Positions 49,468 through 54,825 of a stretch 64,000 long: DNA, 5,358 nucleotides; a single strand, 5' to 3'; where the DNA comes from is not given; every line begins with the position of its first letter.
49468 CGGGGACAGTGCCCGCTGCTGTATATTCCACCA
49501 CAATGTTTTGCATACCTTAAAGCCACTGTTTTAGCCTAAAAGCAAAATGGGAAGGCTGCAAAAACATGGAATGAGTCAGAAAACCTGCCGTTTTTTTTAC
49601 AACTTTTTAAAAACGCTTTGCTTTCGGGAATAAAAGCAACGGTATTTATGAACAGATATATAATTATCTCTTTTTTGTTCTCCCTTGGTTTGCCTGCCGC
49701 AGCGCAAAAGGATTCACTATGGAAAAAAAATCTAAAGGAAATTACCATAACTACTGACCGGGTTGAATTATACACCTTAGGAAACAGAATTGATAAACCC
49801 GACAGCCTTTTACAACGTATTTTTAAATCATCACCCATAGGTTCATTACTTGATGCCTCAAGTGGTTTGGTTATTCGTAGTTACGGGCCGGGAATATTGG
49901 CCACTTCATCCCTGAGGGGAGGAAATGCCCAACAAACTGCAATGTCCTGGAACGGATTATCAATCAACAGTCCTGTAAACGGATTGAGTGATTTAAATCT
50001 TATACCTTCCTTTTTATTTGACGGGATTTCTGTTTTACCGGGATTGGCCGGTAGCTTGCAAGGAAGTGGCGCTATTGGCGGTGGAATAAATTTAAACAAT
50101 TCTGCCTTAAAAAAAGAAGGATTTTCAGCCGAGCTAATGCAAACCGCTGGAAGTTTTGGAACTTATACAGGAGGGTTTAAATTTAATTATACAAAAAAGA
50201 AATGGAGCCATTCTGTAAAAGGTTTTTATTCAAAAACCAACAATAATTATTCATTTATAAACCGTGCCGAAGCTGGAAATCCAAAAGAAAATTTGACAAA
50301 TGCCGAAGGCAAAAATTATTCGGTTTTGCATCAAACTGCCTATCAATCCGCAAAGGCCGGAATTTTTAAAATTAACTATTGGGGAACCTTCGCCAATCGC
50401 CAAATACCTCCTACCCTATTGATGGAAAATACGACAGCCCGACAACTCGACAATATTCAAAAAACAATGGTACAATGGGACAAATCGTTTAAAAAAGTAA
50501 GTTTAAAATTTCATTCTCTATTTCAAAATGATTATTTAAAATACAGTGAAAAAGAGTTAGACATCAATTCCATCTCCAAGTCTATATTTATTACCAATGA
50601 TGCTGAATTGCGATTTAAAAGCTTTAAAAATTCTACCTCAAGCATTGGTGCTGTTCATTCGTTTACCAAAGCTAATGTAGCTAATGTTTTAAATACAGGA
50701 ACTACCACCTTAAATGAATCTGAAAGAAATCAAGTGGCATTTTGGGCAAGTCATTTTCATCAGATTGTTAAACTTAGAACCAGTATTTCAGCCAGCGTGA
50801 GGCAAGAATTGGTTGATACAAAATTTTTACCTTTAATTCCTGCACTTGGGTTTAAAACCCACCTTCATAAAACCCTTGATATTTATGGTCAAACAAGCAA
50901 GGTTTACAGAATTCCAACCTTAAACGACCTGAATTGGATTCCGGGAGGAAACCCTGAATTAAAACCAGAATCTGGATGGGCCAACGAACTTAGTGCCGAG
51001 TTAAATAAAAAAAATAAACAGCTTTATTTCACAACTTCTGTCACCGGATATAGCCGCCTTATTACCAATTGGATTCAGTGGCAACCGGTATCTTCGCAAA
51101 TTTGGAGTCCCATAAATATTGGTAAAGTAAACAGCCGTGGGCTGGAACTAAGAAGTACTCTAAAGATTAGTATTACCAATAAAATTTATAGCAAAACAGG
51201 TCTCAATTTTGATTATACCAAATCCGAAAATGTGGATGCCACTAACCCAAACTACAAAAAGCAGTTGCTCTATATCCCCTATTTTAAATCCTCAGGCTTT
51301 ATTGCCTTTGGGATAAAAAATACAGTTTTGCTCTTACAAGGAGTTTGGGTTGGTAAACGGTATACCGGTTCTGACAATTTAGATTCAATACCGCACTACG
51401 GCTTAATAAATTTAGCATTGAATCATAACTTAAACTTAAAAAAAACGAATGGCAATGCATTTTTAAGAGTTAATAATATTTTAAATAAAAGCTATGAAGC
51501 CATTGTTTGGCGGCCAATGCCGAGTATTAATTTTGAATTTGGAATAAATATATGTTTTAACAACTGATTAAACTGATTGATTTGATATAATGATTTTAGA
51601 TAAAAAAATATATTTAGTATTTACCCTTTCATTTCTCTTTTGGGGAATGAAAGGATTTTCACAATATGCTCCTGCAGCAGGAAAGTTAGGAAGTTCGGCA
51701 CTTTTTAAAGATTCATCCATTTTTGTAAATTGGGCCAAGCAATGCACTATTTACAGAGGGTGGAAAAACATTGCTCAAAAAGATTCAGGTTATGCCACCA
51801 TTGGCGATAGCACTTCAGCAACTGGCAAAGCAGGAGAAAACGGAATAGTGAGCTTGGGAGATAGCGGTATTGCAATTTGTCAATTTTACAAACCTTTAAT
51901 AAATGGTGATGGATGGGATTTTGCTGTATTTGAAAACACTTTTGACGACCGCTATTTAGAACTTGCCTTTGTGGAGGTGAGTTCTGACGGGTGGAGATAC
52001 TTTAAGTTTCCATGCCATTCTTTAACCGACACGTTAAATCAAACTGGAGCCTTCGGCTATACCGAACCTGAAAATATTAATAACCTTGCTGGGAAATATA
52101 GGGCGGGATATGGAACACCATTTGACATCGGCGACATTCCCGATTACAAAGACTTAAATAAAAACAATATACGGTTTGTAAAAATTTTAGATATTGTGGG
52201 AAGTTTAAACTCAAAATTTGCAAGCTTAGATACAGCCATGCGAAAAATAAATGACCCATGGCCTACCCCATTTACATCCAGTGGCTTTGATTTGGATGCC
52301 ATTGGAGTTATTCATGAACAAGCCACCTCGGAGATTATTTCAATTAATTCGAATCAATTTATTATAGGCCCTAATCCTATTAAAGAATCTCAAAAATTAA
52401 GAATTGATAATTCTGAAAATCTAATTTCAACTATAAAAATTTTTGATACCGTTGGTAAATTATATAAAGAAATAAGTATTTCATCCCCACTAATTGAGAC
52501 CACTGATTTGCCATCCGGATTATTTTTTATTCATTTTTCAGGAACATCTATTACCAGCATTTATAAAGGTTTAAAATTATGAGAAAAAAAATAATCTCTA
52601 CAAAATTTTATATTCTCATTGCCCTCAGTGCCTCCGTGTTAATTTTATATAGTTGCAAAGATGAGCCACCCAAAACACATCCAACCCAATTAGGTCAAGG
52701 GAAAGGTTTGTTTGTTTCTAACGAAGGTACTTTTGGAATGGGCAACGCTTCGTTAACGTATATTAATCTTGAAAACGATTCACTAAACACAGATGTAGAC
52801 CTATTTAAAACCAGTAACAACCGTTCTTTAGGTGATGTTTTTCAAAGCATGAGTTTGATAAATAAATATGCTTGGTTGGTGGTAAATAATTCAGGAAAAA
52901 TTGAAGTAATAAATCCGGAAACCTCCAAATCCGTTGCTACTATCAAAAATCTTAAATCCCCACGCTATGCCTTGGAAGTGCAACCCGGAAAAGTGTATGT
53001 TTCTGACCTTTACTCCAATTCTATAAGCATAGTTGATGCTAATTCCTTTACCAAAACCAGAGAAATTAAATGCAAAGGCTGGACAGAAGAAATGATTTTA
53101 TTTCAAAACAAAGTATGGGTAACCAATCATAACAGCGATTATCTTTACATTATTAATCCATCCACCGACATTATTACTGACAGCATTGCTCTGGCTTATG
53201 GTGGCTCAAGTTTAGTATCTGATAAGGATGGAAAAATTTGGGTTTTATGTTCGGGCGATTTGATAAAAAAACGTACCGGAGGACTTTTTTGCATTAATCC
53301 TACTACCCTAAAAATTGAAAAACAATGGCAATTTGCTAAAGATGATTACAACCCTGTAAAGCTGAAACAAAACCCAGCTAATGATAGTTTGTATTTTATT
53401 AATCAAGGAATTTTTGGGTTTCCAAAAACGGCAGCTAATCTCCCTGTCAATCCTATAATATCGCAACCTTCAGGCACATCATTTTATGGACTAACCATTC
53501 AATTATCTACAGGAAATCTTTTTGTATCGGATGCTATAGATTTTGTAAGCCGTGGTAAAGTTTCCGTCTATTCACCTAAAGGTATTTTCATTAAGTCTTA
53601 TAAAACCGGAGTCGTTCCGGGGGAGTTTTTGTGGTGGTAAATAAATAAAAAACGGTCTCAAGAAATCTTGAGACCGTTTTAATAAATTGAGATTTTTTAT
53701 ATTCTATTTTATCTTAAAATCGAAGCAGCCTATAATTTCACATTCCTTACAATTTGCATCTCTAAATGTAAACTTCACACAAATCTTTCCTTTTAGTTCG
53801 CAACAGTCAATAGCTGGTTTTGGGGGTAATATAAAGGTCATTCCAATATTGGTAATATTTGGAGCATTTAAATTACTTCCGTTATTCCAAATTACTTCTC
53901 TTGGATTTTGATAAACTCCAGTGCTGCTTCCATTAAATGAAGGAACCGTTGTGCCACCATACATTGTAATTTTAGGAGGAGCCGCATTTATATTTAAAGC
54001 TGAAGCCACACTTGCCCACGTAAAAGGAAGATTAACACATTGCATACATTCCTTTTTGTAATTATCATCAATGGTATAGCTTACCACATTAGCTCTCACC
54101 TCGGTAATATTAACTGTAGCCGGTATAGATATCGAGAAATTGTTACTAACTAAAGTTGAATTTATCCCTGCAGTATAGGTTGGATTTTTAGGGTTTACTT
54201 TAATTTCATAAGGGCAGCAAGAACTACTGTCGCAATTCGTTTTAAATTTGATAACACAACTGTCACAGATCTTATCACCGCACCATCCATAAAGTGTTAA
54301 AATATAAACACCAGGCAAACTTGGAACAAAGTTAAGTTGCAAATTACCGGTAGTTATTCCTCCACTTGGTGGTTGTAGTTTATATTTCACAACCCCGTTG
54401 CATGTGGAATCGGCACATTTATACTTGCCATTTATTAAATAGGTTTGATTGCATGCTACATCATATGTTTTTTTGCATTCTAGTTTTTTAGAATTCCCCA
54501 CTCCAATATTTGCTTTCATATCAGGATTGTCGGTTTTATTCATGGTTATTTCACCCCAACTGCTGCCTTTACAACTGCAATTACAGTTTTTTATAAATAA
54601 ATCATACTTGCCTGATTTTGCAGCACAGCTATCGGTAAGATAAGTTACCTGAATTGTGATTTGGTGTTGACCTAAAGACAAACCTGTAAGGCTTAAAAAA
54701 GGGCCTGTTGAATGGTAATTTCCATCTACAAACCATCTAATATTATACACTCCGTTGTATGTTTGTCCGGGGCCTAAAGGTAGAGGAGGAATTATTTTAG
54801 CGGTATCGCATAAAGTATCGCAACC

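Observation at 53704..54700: Shared C-terminal Cys-rich module in two adjacent secreted proteins (also at 58746-59350). Possible novel sorting or anchoring domain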

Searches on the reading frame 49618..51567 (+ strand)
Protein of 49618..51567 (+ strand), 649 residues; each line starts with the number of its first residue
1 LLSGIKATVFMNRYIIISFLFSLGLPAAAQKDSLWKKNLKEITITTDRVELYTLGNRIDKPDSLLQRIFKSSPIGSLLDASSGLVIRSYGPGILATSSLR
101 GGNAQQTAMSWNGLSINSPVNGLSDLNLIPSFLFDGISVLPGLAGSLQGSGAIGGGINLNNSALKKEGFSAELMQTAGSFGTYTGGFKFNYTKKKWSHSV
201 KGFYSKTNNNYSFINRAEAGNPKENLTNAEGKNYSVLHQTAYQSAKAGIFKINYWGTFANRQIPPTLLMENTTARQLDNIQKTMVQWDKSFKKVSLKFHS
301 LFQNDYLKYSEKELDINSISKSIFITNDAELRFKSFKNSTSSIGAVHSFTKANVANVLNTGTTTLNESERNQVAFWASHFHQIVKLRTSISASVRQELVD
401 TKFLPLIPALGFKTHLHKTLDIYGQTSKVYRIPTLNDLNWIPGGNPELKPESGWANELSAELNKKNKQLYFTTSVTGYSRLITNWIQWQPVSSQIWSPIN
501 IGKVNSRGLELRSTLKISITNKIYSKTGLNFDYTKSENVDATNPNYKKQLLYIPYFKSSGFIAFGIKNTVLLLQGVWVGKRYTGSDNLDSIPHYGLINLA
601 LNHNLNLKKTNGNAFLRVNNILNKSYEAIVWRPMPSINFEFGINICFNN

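Call 8: search_protein_families(library=ncbifam, proteins=[window:49618-51567:+], max_evalue=0.01)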
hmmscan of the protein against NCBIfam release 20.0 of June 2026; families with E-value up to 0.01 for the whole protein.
window:49618-51567:+ (649 aa): 5 families
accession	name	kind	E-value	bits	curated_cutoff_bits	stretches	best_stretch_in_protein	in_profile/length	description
TIGR01779.1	TonB-B12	equivalog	3e-16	59.1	599.7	2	428-639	409-606/614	TonB-dependent vitamin B12 receptor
NF007926.1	PRK10641.1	equivalog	8.5e-08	31.2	836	1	87-522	78-500/617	TonB-dependent vitamin B12 receptor BtuB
NF049947.1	TonB_dep_PCPU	exception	2e-06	26.3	800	1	408-645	444-683/685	TonB-dependent receptor, PCPU motif-type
NF010651.0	PRK14050.1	equivalog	3.4e-05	22.2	884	1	490-627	570-705/730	TonB-dependent siderophore receptor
NF041535.1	TonB_rec_PqqU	equivalog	0.00061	18.2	1200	1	395-628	411-645/676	TonB-dependent receptor PqqU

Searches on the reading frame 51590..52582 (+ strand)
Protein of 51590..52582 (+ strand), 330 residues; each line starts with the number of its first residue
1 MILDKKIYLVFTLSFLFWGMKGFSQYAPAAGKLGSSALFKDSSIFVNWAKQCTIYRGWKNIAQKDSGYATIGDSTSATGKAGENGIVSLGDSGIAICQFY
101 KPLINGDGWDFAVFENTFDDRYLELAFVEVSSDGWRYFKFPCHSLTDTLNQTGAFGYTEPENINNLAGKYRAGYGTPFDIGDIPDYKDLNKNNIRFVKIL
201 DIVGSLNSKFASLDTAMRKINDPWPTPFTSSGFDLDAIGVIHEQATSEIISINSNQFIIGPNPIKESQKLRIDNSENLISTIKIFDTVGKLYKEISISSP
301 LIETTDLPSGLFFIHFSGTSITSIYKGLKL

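Call 8: search_protein_families(library=ncbifam, proteins=[window:51590-52582:+], max_evalue=0.01)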
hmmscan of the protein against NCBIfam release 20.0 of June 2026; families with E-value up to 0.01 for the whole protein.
window:51590-52582:+ (330 aa): 2 families
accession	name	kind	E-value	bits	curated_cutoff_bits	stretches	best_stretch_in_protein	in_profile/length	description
TIGR04183.1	Por_Secre_tail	domain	9.8e-06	25.5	23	1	260-321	2-63/72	T9SS type A sorting domain-containing protein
NF038113.1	T9SSA_dep_M36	equivalog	0.00074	17.8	885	1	251-323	787-862/869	T9SS-dependent M36 family metallopeptidase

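Call 29: search_protein_families(library=pfam, proteins=[window:51590-52582:+], max_evalue=0.01)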
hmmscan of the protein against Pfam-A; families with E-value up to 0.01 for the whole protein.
window:51590-52582:+ (330 aa): 1 family
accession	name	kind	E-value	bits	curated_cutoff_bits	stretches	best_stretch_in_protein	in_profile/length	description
PF18962.6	Por_Secre_tail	-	2.4e-05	25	27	1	261-324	3-70/75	Secretion system C-terminal sorting domain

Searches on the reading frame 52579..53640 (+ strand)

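Call 8: search_protein_families(library=ncbifam, proteins=[window:52579-53640:+], max_evalue=0.01)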
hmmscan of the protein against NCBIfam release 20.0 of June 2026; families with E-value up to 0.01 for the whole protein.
window:52579-53640:+ (353 aa): 6 families
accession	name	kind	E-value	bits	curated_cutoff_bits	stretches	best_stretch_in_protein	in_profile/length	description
TIGR02276.1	beta_rpt_yvtn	repeat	2.8e-12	46.4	27.85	2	137-164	4-31/42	beta-propeller repeat protein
NF052280.1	7_blade_YncE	equivalog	3.6e-06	26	400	0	95-174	227-306/338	7-bladed beta-propeller protein YncE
TIGR03866.1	PQQ_ABC_repeats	subfamily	9e-06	25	287.3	0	93-164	50-122/310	PQQ-dependent catabolism-associated beta-propeller protein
NF052340.1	hydrazine_beta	equivalog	5.7e-05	22.3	560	1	100-172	48-122/372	hydrazine synthase subunit beta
NF038015.2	AztD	exception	8.4e-05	21.5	400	1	87-172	257-351/356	zinc metallochaperone AztD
NF035926.1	scyF_NHL_VPEP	equivalog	0.00034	19.9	350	0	305-342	107-140/376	scytonemin biosynthesis PEP-CTERM protein ScyF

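Call 29: search_protein_families(library=pfam, proteins=[window:52579-53640:+], max_evalue=0.01)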
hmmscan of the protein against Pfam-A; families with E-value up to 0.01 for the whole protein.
window:52579-53640:+ (353 aa): 1 family
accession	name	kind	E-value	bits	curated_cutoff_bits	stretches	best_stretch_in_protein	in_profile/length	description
PF16819.11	DUF5074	-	3.4e-24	86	27.2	1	42-248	1-220/353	Domain of unknown function (DUF5074)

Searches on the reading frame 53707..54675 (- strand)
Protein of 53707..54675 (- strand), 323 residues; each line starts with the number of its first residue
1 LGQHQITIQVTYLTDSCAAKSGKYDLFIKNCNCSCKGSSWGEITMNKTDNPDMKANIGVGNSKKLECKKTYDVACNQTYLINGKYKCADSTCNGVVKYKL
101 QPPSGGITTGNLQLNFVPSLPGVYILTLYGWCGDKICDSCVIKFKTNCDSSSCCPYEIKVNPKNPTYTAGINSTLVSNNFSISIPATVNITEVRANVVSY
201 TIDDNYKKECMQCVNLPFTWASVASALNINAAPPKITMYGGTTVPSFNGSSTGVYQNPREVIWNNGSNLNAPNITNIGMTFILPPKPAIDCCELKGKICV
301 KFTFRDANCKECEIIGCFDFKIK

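Call 12: find_homologous_proteins(query=window:53707-54675:-, max_evalue=0.01)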
Query seq(323 aa) (323 aa): 38 proteins with E <= 0.01 among 447 candidates.
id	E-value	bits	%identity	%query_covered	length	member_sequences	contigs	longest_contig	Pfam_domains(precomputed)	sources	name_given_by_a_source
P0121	4.2e-153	527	61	93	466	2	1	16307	-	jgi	-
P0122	5.6e-150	517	61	93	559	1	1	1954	-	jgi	jgi:hypothetical protein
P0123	4.3e-149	514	67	92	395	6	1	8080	-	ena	-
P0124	1.2e-148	513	52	90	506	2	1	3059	PF07495.20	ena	-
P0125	8.2e-144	497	61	92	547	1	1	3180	-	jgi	jgi:hypothetical protein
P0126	7.4e-142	490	60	96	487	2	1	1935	-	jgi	jgi:hypothetical protein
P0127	3.6e-141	488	50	100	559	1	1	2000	-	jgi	jgi:hypothetical protein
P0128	3.0e-135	469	61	89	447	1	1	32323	-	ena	-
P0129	1.4e-126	440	57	96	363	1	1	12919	-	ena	-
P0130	2.9e-119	416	53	90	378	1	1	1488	-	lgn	-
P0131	4.3e-117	409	51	90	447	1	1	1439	-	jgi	jgi:hypothetical protein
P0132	2.6e-114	400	60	92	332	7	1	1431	-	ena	-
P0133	1.2e-110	388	60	81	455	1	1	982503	-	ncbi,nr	ncbi:MAG: hypothetical protein IPP48_10610 [Chitinophagaceae bacterium]|nr:hypothetical protein [Chi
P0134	1.6e-103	364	54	89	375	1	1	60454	-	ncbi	-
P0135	2.3e-102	361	60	90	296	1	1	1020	-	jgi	jgi:hypothetical protein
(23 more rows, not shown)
